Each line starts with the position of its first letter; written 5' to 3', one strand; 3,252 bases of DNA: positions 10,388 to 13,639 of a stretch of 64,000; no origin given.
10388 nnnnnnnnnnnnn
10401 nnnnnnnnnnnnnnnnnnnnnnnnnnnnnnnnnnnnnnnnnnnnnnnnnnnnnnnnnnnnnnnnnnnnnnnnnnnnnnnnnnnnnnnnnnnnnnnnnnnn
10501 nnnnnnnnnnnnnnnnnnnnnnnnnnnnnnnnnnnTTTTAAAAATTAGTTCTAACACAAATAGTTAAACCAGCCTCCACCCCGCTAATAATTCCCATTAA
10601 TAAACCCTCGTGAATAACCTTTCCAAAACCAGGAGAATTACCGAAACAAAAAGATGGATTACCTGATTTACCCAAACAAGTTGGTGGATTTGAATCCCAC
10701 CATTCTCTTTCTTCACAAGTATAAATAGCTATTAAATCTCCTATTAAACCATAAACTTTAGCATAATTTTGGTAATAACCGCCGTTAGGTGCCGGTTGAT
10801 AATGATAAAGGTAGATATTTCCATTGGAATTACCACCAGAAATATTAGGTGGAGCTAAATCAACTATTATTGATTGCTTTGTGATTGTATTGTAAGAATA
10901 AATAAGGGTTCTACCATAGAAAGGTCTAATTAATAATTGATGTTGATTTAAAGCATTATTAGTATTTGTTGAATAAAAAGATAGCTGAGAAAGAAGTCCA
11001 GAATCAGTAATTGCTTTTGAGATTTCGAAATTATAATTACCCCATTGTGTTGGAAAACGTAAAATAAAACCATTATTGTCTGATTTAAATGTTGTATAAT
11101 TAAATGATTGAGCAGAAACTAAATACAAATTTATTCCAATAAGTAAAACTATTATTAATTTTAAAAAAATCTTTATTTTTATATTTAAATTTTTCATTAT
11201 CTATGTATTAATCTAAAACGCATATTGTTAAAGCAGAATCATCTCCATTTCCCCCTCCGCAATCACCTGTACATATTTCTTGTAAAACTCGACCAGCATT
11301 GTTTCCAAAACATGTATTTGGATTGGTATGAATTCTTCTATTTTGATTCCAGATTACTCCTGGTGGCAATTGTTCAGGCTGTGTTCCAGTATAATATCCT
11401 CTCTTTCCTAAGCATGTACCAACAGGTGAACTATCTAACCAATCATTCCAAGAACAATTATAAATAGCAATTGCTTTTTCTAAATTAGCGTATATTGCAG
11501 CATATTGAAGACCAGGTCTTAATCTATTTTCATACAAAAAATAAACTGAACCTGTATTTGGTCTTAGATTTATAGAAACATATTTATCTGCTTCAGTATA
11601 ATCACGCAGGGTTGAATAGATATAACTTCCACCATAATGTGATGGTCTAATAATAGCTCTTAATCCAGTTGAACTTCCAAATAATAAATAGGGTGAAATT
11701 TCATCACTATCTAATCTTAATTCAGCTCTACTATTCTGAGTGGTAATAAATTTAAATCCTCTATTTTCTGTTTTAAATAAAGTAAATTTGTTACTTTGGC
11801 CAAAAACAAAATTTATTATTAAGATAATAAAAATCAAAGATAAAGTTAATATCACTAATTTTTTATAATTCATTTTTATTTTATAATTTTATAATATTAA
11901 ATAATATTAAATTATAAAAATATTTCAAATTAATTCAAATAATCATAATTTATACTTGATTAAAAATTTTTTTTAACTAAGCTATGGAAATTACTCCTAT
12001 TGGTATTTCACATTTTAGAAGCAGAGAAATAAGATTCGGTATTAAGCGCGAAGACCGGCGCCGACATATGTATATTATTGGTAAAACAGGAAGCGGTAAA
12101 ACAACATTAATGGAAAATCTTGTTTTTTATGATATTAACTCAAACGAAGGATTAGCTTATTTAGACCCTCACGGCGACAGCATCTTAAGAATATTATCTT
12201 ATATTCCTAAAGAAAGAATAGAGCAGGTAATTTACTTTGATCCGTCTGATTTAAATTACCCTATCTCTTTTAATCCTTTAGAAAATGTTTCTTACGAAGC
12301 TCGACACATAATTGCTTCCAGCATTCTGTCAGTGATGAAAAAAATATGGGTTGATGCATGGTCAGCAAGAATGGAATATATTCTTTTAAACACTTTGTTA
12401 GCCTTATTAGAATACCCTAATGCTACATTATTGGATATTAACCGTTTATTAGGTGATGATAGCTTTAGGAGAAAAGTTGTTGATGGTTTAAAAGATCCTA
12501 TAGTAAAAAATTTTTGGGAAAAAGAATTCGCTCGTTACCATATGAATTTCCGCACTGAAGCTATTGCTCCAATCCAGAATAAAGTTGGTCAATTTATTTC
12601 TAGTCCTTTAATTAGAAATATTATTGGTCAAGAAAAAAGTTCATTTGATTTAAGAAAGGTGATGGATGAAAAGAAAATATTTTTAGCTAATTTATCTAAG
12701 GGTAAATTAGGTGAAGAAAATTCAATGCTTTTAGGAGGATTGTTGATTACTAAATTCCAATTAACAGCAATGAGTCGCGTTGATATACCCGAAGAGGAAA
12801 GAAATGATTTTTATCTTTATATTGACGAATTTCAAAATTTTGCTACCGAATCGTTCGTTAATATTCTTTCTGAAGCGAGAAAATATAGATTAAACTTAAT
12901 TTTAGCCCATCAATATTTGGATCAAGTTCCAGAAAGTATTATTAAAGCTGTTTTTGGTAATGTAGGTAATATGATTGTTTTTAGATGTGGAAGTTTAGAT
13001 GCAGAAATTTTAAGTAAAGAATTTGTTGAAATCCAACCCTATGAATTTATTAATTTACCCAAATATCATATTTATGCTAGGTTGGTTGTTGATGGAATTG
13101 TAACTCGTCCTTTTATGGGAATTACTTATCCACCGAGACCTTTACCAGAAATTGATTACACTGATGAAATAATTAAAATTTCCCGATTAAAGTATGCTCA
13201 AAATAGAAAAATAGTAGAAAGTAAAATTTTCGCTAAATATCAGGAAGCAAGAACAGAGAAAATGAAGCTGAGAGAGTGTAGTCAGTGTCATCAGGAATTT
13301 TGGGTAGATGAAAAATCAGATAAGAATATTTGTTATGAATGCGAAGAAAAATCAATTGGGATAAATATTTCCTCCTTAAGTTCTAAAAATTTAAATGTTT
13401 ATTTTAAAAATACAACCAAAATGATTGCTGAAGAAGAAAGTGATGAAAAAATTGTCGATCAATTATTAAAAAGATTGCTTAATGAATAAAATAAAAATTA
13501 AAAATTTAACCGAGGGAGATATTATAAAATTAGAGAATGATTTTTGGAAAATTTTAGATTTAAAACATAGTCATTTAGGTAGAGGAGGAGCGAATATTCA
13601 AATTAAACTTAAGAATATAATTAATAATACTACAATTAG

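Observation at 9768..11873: Tandem triplet of paralogous secreted Cys-rich proteins of unknown family replacing the distal S10 operon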

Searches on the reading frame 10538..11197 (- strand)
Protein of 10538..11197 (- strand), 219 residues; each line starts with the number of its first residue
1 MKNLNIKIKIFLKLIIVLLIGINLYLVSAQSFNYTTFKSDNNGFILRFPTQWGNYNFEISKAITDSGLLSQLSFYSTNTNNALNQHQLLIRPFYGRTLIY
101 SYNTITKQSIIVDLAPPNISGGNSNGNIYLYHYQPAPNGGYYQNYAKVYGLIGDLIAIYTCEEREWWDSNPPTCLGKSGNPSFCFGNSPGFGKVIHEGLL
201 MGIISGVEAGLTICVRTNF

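Call 4: search_protein_families(library=pfam, proteins=[window:10538-11197:-], max_evalue=1)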
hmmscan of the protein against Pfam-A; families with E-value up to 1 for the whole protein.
window:10538-11197:- (219 aa): 0 families

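Call 26: search_protein_families(library=ncbifam, proteins=[window:10538-11197:-], max_evalue=1)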
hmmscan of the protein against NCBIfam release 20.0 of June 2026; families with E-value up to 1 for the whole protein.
window:10538-11197:- (219 aa): 0 families

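Call 29: search_protein_families(library=phrogs, proteins=[window:10538-11197:-], max_evalue=1)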
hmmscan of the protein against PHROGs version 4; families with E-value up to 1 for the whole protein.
window:10538-11197:- (219 aa): 1 family
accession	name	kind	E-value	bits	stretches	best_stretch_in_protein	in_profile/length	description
phrog_21080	-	unknown function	0.21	11.5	1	5-71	27-92/403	-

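Call 45: predict_structure(alignment_id=A5)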
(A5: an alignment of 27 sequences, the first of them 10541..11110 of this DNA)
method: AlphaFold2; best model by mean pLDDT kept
length: 190 residues; sequences in the alignment: 27
mean_pLDDT: 87.3   pTM: 0.58
mean pLDDT of the five models: 87.3, 87.2, 85.2, 82.9, 80.7
residues with pLDDT >= 90: 92; 70-90: 93; 50-70: 3; < 50: 2
segments of 3 or more residues with pLDDT < 50: none
pLDDT, mean of each block of 10 residues (from residue 1): 65 87 90 88 93 89 91 91 90 83 90 84 85 92 92 90 89 79 89
secondary structure, 60 per line:
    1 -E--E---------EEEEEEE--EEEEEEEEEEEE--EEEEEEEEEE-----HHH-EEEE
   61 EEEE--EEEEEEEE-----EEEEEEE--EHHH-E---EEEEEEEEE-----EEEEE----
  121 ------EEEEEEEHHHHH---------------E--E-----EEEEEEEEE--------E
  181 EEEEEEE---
elements in order: E15-21 E24-35 E38-47 E57-64 E67-74 E80-86 E98-106 E112-116 E127-133 H134-138 E163-171 E180-187
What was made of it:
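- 10538..11197 (-): Gene B, middle gene (219 aa). Minimal core of the family. Signal peptide residues 1-29 (11111-11197); 4-Cys C-terminal module at 10541-10756. AF2 model of the mature protein: pLDDT 87.3, pTM 0.58, eleven beta-strands (the first nine a consecutive run) and one short helix (call 45).
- Fold: all-beta model with pLDDT 87 (call 45). In the B model the N-terminus forms some beta-bridges within the monomer (call 45). A high-confidence fold prediction (call 45).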

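Call 47: fold_search(model_id=the predicted structure, library=pdb)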
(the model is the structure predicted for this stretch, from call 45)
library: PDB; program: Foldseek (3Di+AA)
matches with E <= 10: 485; with E <= 0.001: 0
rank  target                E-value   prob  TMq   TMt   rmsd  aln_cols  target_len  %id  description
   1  8cx4_D                3.6e-01  0.08  0.14  0.13  19.1       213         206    9  TCR-antigen complex AS8.4-YEIH-HLA*B27 (released 2022-12-07)
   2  6kk9_B                4.0e-01  0.21  0.14  0.14  14.9       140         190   13  A Crystal structure of OspA mutant (released 2020-07-29)
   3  8wo8_A                4.9e-01  0.44  0.23  0.12  11.1       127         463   11  Crystal Structure of an RNA-binding protein, FAU-1, from Pyrococcus furiosus (released 2024-02-14)
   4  7jg1_A                5.2e-01  0.12  0.17  0.15  20.7       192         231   11  Dimeric Immunoglobin A (dIgA) (released 2020-11-11)
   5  6mkd_A                5.2e-01  0.11  0.18  0.18  20.9       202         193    9  4699 TCR bound to I-Ab Padi4 (released 2019-07-03)
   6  9pbh_D                5.5e-01  0.07  0.15  0.14  19.8       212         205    8  AS19.2 TCR complex with PSG5-HLA B*27:05 (released 2026-03-18)
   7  3mbe_C                6.1e-01  0.08  0.16  0.16  16.6       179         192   11  TCR 21.30 in complex with MHC class II I-Ag7HEL(11-27) (released 2010-05-12)
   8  5vcj_C                6.1e-01  0.07  0.15  0.14  19.7       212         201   12  Structure of alpha-galactosylphytosphingosine bound by CD1d and in complex with the Va14Vb8.2 TCR (released 2018-04-04)
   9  6ue8_H                6.1e-01  0.06  0.14  0.12  20.3       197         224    7  Structure of tetrameric sIgA complex (Class 1) (released 2020-02-19)
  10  6mjq_G                6.4e-01  0.09  0.18  0.17  22.1       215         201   10  Crystal structure of the mCD1d/xxp (JJ295) /iNKTCR ternary complex (released 2019-01-09)
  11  1tcr_A                6.4e-01  0.09  0.18  0.17  17.2       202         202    9  MURINE T-CELL ANTIGEN RECEPTOR 2C CLONE (released 1997-03-12)
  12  8bcp_B                7.1e-01  0.08  0.13  0.14  22.5       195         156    8  Cryo-EM structure of the proximal end of bacteriophage T5 tail : p142 tail terminator protein hexamer and pb6 tail tub (released 2023-11-01)
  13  6mkr_A                7.4e-01  0.07  0.15  0.15  20.4       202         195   10  5287 TCR bound to IAb Padi4 (released 2019-07-03)
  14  3o8x_C                7.8e-01  0.06  0.15  0.14  19.6       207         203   11  Recognition of Glycolipid Antigen by iNKT Cell TCR (released 2010-09-29)
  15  1utc_B                8.2e-01  0.14  0.18  0.12  15.3       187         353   10  Clathrin terminal domain complexed with TLPWDLWTT (released 2004-02-25)
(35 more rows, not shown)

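Call 57: fold_search(model_id=the predicted structure, library=viral)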
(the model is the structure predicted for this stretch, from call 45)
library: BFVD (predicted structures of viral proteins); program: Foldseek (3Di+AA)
matches with E <= 10: 394; with E <= 0.001: 0
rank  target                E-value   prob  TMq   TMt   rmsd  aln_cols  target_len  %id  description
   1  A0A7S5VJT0            2.2e-02  0.98  0.23  0.24  19.5       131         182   14  (no name in the UniProt tables at hand)
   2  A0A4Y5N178            6.1e-02  0.57  0.27  0.12  15.3       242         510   13  Capsid and scaffold protein [Lactococcus phage CHPC971]
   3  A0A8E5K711            1.3e-01  0.38  0.17  0.12  16.9       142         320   12  (no name in the UniProt tables at hand)
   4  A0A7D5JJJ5            1.7e-01  0.57  0.33  0.13  17.6       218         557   11  (no name in the UniProt tables at hand)
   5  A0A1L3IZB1            2.1e-01  0.33  0.19  0.12  17.1       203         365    8  (no name in the UniProt tables at hand)
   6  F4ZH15                2.2e-01  0.14  0.18  0.10  22.4       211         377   11  (no name in the UniProt tables at hand)
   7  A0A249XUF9            2.7e-01  0.90  0.28  0.10   7.5       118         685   13  Endopeptidase tail [Enterococcus phage phiSHEF2]
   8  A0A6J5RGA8            3.0e-01  0.33  0.20  0.18  14.7       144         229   10  Uncharacterized protein [uncultured Caudovirales phage]
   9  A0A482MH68            3.2e-01  0.14  0.17  0.07  19.9       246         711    8  Uncharacterized protein [Nodularia phage vB_NspS-kac65v161]
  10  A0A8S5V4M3            3.5e-01  0.38  0.21  0.07  14.3       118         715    8  Tail protein [Myoviridae sp. ctKkB1]
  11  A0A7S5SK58            3.9e-01  0.60  0.22  0.21  22.9       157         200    5  (no name in the UniProt tables at hand)
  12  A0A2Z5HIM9            4.6e-01  0.06  0.12  0.12  22.0       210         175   18  (no name in the UniProt tables at hand)
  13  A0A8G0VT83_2          5.9e-01  0.28  0.20  0.05  14.8       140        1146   12  (no name in the UniProt tables at hand)
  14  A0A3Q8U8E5            5.9e-01  0.12  0.15  0.08  15.1       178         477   12  BTB/POZ domain-containing protein [Megavirus baoshan]
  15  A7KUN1                5.9e-01  0.08  0.13  0.12  17.8       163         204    8  (no name in the UniProt tables at hand)
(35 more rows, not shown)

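Call 81: search_protein_families(library=padloc, proteins=[window:10538-11197:-], max_evalue=0.1)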
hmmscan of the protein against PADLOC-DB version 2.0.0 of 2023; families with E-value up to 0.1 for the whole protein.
window:10538-11197:- (219 aa): 0 families

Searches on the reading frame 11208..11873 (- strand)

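Call 4: search_protein_families(library=pfam, proteins=[window:11208-11873:-], max_evalue=1)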
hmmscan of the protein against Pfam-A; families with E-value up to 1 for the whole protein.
window:11208-11873:- (221 aa): 0 families

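Call 26: search_protein_families(library=ncbifam, proteins=[window:11208-11873:-], max_evalue=1)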
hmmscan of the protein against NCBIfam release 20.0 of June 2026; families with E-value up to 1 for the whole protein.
window:11208-11873:- (221 aa): 0 families

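Call 29: search_protein_families(library=phrogs, proteins=[window:11208-11873:-], max_evalue=1)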
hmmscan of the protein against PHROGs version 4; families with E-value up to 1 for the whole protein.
window:11208-11873:- (221 aa): 1 family
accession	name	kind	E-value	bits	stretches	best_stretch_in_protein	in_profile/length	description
phrog_17436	-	unknown function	0.42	11.5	1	7-17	4-14/29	-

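Call 81: search_protein_families(library=padloc, proteins=[window:11208-11873:-], max_evalue=0.1)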
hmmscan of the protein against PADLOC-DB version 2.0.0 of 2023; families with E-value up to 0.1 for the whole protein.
window:11208-11873:- (221 aa): 0 families

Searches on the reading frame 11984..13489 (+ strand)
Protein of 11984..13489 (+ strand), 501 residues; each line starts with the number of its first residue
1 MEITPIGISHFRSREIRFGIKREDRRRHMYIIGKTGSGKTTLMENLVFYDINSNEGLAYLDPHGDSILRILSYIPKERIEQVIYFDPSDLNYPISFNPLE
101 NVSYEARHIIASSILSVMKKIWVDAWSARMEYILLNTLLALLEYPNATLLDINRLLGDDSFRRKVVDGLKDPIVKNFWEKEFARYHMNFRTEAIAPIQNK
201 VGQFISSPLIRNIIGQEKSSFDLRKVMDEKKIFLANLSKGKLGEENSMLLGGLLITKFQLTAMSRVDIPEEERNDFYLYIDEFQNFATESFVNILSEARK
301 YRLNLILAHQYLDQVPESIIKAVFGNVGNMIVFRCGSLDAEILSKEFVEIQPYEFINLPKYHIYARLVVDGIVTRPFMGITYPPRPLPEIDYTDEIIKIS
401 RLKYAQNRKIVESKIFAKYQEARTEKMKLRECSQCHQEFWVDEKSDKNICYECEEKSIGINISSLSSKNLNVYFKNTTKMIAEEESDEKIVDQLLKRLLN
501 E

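Call 4: search_protein_families(library=pfam, proteins=[window:11984-13489:+], max_evalue=1)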
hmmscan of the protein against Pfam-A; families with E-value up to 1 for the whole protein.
window:11984-13489:+ (501 aa): 27 families (the best 25 are shown)
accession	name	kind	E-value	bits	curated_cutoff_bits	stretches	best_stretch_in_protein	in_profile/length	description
PF10412.15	TrwB_AAD_bind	-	1.3e-06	28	20.5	1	23-317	12-288/387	Type IV secretion-system coupling protein DNA-binding domain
PF02534.20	T4SS-DNA_transf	-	6e-06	25.8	20.1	1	27-316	45-345/468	Type IV secretory system Conjugative DNA transfer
PF01935.23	DUF87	-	1.9e-05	25.3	23.2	1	15-209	11-174/220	Helicase HerA, central domain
PF20720.3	nSTAND3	-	0.00012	22.3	27.2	1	25-86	16-72/155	Novel STAND NTPase 3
PF13401.12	AAA_22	-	0.00017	22.4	27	1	24-47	3-26/130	AAA domain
PF12696.13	TraG-D_C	-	0.00026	21.3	22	1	276-336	2-67/126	TraM recognition site of TraD and TraG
PF25199.1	nSTAND_NTPase5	-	0.0042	17.3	34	1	21-67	36-83/145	Novel STAND NTPase 5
PF24389.1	ORC-CDC6-like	-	0.0052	16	27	1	22-43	28-49/571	ORC-CDC6-like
PF01637.24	ATPase_2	-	0.0099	16.1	33.2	1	22-66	16-60/225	ATPase domain predominantly from Archaea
PF13191.12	AAA_16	-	0.011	16.7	32.6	1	22-67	20-63/167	AAA ATPase domain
PF12846.13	AAA_10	-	0.012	15.1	27.5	1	26-152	21-145/362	AAA-like domain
PF13173.12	AAA_14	-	0.019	15.4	27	0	27-64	3-39/129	AAA domain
PF00009.33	GTP_EFTU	-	0.021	14.9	26.5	1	25-50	2-27/188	Elongation factor Tu GTP binding domain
PF13555.12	AAA_29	-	0.03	14.5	27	1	27-43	23-39/61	P-loop containing region of AAA domain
PF13245.12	AAA_19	-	0.031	14.9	25.1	0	25-47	10-32/134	AAA domain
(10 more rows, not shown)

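Call 26: search_protein_families(library=ncbifam, proteins=[window:11984-13489:+], max_evalue=1)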
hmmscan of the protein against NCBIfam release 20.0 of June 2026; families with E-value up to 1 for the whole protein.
window:11984-13489:+ (501 aa): 23 families
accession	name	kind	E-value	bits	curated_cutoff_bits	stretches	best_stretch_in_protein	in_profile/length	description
TIGR03743.1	SXT_TraD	subfamily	9.3e-13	47.5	366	2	20-183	169-337/636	conjugative transfer system coupling protein TraD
NF045973.1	conju_CD1115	equivalog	4.7e-10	38.9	250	1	22-337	20-359/442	VirD4-like conjugal transfer protein, CD1115 family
NF053655.1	CedD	equivalog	1.1e-06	27.6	600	1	13-66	208-261/527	DNA-translocating ATPase CedD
TIGR03754.1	conj_TOL_TraD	equivalog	1.5e-06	27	647.55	1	18-66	172-220/643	type IV conjugative transfer system coupling protein TraD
TIGR00929.1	VirB4_CagE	subfamily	0.0001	20.7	643.1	1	28-46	439-457/792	VirB4 family type IV secretion/conjugal transfer ATPase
NF033849.1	ser_rich_anae_1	subfamily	0.00059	17.3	650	1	288-336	1047-1091/1163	serine-rich protein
NF041447.1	TrbC_conju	equivalog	0.00066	18.2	800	1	14-62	117-165/685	F-type conjugative transfer protein TrbC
NF041781.1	mnquin_red_QrcA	equivalog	0.0031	17.1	180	1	412-454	137-173/174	menaquinone reductase multiheme cytochrome c subunit QrcA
NF010170.0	PRK13651.1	equivalog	0.015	14.2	432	1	28-48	35-55/308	cobalt transporter ATP-binding subunit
TIGR04521.1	ECF_ATPase_2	equivalog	0.016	14.3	330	1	26-46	31-51/279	energy-coupling factor transporter ATPase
TIGR03420.1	DnaA_homol_Hda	equivalog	0.018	14.6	194.8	1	22-66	34-78/226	DnaA regulatory inactivator Hda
NF040713.1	ZapE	equivalog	0.024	13.9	140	1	20-46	47-72/344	cell division protein ZapE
TIGR02237.1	recomb_radB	equivalog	0.047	13.6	172.4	1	31-91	17-80/210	DNA repair and recombination protein RadB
TIGR00231.1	small_GTP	domain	0.055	13.2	42.5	1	28-51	5-28/164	GTP-binding protein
TIGR03924.1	T7SS_EccC_a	equivalog_domain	0.058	12.1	509.15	1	27-48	451-472/673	type VII secretion protein EccCa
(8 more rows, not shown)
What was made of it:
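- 11984..13489 (+): Soluble VirD4/TraD-like (T4CP-like) ATPase with a C-terminal zinc ribbon, overlapping efp by 8 nt. It is a neighbour, not a demonstrated partner. Pfam TrwB_AAD_bind 1.3e-6 (call 4); NCBIfam hits all below cut-off (call 26).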

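Call 51: find_related_loci(query=window:11984-13489:+, collection=genome_contigs, flank=10000)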
Query window:11984-13489:+ (501 aa) in genome_contigs; peptide patterns used: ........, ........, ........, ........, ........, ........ (x = any residue, [..] = any of these).
600 stretches matched a pattern (row limit reached: there are more); 596 encode a relative of the query (tblastn E <= 1e-3); the best 80 are kept; 80 distinct loci.
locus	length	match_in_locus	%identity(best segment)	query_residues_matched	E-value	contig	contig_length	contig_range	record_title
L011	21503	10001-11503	73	1-501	0e+0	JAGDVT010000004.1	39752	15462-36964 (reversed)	MAG: Candidatus Paceibacter sp. isolate KUB_Bin06 NODE_165_length_39752_cov_6.422249, whole genome shotgun sequence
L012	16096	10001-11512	62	2-501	0e+0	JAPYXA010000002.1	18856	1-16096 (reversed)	MAG: Candidatus Paceibacterota bacterium isolate RSWP22 scaffold_419_c1, whole genome shotgun sequence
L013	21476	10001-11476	61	3-501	0e+0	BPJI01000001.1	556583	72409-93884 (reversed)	MAG: Candidatus Parcubacteria bacterium KatS3mg096 DNA, contig_8276, whole genome shotgun sequence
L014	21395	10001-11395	53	2-453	7e-166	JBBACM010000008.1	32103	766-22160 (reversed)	MAG: Candidatus Paceibacterota bacterium isolate SO_2017_LW1_49 NODE_984_length_32103_cov_1.458219_LW64-88_2017, whole g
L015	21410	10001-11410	54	3-456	4e-165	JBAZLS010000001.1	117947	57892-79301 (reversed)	MAG: Candidatus Paceibacterota bacterium isolate SO_2017_LW4_20 scaffold_496_c1_LW137-91_2017, whole genome shotgun sequ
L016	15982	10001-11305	57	2-431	1e-164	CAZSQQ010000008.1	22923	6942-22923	MAG TPA_asm: uncultured Candidatus Saccharibacteria bacterium isolate binchicken_co227_162 genome assembly, contig: NODE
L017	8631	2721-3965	57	3-415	3e-164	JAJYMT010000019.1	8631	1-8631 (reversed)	MAG: bacterium isolate DBS2-4.bin161 NODE_15016_length_8631_cov_1.38523, whole genome shotgun sequence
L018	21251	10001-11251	58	2-419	3e-164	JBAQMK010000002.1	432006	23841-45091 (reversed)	MAG: Minisyncoccales bacterium isolate MFD12067_ilm_asm_bin19 k127_9057, whole genome shotgun sequence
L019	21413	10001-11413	54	3-456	5e-164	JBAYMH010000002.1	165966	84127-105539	MAG: Candidatus Paceibacterota bacterium isolate SO_2016_LW1_35 scaffold00025_LW64-88_2016, whole genome shotgun sequenc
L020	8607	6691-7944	57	2-415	3e-163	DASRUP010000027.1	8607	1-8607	MAG TPA_asm: Candidatus Paceibacterota bacterium isolate SMAG_U8136 k141_1426794, whole genome shotgun sequence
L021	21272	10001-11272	58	2-424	8e-162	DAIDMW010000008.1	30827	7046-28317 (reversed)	MAG TPA_asm: Candidatus Colwellbacteria bacterium isolate clean1865 NODE_8_length_30827_cov_9.546797, whole genome shotg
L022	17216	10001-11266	56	2-422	1e-161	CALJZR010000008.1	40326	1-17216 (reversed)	MAG TPA_asm: uncultured bacterium isolate SRR3330157_bin.27_CONCOCT_v1.1_MAG genome assembly, contig: ERZ724089.745, who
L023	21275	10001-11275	57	1-417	9e-162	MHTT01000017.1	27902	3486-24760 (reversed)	MAG: Candidatus Wildermuthbacteria bacterium RIFCSPHIGHO2_01_FULL_49_22b rifcsphigho2_01_scaffold_2998, whole genome sho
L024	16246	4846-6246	54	3-457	7e-162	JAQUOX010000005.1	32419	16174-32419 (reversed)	MAG: Candidatus Paceibacterota bacterium isolate STD1_210 NODE_2716_length_32419_cov_39.789143_Sandtown_D1, whole genome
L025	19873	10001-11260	56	2-420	4e-161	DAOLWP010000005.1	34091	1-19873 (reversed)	MAG TPA_asm: Candidatus Pacearchaeota archaeon isolate AMR_MDS_4550 NODE_1384_length_34091_cov_22.614056, whole genome s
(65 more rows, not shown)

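Call 70: search_protein_families(library=pfam, proteins=[L011:9719-9997:+], max_evalue=0.1)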
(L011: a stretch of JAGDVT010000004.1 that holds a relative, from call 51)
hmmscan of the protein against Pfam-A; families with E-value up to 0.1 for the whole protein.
L011:9719-9997:+ (92 aa): 2 families
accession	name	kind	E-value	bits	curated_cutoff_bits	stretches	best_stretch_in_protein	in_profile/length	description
PF03477.21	ATP-cone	-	4.9e-11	43.5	25.8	1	2-85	1-84/88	ATP cone domain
PF07934.18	OGG_N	-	0.031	14.9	23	1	34-90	38-97/115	8-oxoguanine DNA glycosylase, N-terminal domain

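Call 81: search_protein_families(library=padloc, proteins=[window:11984-13489:+], max_evalue=0.1)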
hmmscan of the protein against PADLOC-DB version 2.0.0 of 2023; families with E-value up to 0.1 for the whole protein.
window:11984-13489:+ (501 aa): 8 families
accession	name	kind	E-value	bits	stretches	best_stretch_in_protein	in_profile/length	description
PDLC04140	mad8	-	4.3e-14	50.7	1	25-345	26-264/314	mads_8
PDLC04103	HerA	-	3.4e-10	36.9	2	281-351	459-526/579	-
PDLC04105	HerA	-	8e-05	19.4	1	26-47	166-187/576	-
PDLC01055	HerA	-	8.3e-05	19.6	1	20-48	151-179/532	Type III coevolved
PDLC04135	mad3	-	0.00014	19.5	1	24-49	23-45/374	mads_3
PDLC02980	AriA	-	0.0037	15.3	1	31-103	4-83/304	-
PDLC04182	HEC-01A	-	0.014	12.4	1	3-96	4-103/406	-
PDLC04106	HerA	-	0.029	10.9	0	284-334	534-580/667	-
